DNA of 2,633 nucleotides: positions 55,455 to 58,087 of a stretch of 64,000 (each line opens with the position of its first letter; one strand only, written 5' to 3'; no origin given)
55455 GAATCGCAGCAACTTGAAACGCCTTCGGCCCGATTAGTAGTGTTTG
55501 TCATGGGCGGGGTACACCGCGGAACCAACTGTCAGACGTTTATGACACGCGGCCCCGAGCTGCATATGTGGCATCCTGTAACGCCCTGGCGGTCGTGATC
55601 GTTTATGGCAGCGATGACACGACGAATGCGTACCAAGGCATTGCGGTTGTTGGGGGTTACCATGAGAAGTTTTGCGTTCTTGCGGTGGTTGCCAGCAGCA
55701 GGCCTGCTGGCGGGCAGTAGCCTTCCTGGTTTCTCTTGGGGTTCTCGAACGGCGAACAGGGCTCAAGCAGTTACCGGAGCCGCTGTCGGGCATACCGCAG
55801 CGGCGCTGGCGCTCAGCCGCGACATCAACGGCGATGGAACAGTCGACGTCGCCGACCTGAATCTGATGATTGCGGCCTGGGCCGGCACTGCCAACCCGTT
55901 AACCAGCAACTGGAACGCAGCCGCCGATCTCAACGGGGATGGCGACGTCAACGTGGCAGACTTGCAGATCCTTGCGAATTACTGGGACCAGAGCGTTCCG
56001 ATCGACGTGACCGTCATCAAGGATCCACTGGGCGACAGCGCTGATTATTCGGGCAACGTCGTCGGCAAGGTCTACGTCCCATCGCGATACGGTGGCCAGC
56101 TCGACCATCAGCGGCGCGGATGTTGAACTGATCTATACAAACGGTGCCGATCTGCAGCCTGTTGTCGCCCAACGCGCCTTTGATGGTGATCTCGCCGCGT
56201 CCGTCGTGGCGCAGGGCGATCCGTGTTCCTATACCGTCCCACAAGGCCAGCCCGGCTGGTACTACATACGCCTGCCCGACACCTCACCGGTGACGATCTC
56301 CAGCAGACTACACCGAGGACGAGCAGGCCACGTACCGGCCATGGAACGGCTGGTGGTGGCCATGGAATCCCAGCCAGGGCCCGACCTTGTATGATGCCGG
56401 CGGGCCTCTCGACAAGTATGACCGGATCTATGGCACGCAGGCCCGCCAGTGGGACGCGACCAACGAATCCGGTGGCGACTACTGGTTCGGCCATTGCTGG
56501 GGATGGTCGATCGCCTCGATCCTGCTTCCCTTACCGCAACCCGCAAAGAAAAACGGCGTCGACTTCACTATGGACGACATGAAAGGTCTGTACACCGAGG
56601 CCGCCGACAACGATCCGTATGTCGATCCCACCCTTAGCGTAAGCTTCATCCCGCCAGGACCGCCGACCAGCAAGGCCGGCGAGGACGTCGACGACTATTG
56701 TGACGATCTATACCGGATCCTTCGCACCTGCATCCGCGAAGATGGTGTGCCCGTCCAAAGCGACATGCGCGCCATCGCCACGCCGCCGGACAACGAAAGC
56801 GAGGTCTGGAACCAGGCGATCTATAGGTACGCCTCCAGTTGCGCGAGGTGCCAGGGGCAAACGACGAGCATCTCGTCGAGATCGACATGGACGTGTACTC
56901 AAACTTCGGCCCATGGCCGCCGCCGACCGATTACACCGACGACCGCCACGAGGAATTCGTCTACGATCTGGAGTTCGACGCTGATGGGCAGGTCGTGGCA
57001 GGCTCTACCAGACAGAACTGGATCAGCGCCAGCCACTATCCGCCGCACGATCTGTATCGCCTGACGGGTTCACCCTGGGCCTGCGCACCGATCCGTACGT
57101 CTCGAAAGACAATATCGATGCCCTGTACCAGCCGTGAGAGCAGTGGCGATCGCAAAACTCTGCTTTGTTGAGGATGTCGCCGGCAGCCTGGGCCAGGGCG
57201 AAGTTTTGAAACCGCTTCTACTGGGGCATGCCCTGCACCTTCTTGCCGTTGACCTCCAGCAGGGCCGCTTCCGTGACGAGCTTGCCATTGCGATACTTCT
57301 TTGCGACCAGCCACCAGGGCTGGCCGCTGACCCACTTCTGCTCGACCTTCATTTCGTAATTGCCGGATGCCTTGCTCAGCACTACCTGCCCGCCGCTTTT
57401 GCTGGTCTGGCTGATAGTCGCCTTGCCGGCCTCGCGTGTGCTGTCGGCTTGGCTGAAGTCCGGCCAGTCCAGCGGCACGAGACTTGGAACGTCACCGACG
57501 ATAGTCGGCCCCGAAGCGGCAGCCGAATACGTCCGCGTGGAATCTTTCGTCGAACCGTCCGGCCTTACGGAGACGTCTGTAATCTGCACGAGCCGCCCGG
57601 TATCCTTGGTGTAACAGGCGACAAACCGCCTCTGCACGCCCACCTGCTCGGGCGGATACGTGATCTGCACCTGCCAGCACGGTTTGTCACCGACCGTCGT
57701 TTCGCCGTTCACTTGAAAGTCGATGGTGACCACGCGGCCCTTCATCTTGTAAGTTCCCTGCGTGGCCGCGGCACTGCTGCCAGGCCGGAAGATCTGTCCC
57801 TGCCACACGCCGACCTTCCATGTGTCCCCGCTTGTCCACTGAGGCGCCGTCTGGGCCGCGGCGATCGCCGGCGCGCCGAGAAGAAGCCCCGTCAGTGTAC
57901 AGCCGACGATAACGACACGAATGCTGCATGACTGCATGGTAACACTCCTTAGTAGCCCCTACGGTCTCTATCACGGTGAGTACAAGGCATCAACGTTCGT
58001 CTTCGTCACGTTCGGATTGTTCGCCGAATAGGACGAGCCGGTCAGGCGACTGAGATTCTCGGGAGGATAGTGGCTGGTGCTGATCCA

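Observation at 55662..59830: Paralogous secreted modular proteins sharing an unrecognised Cys/Trp-rich domain (GHCWGWS / WNGWWWP), one dockerin-tagged, one Ig-tagged lipoprotein, with a co-transcribed small secreted protein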

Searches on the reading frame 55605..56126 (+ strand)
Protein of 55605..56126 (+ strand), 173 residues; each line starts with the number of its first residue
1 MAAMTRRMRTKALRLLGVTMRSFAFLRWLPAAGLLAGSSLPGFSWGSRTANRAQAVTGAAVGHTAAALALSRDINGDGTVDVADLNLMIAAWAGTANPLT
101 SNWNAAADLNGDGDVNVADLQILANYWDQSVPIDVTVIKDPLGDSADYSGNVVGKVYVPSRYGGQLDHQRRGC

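Call 43: search_protein_families(library=pfam, proteins=[window:55605-56126:+], max_evalue=0.001)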
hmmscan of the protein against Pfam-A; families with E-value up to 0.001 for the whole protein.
window:55605-56126:+ (173 aa): 3 families
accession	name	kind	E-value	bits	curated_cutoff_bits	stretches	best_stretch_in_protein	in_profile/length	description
PF00404.24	Dockerin_1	-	3.4e-12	46.8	22.9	1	73-126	3-55/57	Dockerin type I domain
PF13202.12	EF-hand_5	-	0.00015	21.5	25.9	0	106-121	7-22/25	EF hand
PF13517.12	FG-GAP_3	-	0.00066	20.7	26.9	0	100-115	42-57/61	FG-GAP-like repeat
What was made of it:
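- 55821..55982 (+): Dockerin type I domain of gene A. Pfam Dockerin_1 E 3.4e-12, 46.8 bits vs cutoff 22.9 (call 43)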

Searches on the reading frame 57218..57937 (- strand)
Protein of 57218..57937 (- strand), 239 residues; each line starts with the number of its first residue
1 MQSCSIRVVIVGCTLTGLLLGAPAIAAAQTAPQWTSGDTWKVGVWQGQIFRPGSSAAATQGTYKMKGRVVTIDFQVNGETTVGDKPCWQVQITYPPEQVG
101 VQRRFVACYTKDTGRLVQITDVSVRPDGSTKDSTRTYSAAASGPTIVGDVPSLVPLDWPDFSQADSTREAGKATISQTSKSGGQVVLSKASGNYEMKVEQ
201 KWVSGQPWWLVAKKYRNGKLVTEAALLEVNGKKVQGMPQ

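Call 4: search_protein_families(library=pfam, proteins=[window:57218-57937:-], max_evalue=1)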
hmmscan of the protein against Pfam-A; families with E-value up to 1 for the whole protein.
window:57218-57937:- (239 aa): 0 families
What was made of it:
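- On PPC / collagen-binding beta-sandwich: No Pfam PPC hit (call 4).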

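Call 14: find_homologous_proteins(query=window:57218-57937:-, max_evalue=0.001)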
Query window:57218-57937:- (239 aa): 5 proteins with E <= 0.001 among 502 candidates.
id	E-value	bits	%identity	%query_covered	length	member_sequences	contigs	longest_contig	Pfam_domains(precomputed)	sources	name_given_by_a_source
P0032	5.9e-155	532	100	100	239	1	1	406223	-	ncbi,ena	-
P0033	2.5e-66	242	48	100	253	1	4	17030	-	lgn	-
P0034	6.0e-62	227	45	100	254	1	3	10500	-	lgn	-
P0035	6.5e-61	224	46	97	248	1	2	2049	-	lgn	-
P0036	4.7e-56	208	45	100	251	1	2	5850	-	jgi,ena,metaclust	metaclust:\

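Call 48: predict_structure(alignment_id=A2)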
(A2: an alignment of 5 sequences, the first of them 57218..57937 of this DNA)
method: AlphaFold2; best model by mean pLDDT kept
length: 239 residues; sequences in the alignment: 5
mean_pLDDT: 55.9   pTM: 0.51
mean pLDDT of the five models: 55.9, 52.4, 50.8, 48.9, 47.0
residues with pLDDT >= 90: 1; 70-90: 59; 50-70: 92; < 50: 87
segments of 3 or more residues with pLDDT < 50: 1-29, 47-66, 141-164, 235-239
pLDDT, mean of each block of 10 residues (from residue 1): 32 33 36 70 52 35 45 82 85 71 78 75 74 71 43 32 48 52 56 55 53 63 55 43
secondary structure, 60 per line:
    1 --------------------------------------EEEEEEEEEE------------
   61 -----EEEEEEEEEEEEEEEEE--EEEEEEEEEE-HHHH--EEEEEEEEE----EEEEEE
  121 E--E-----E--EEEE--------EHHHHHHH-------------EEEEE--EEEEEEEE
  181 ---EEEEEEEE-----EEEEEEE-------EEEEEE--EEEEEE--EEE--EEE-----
elements in order: E39-48 E66-82 E85-94 H96-99 E102-110 E115-121 E133-136 H146-152 E166-170 E173-180 E184-191 E197-203 E211-216 E219-224 E227-229 E232-234

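Call 79: search_protein_families(library=ncbifam, proteins=[window:57218-57937:-], max_evalue=0.01)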
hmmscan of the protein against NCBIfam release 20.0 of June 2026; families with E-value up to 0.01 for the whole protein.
window:57218-57937:- (239 aa): 0 families
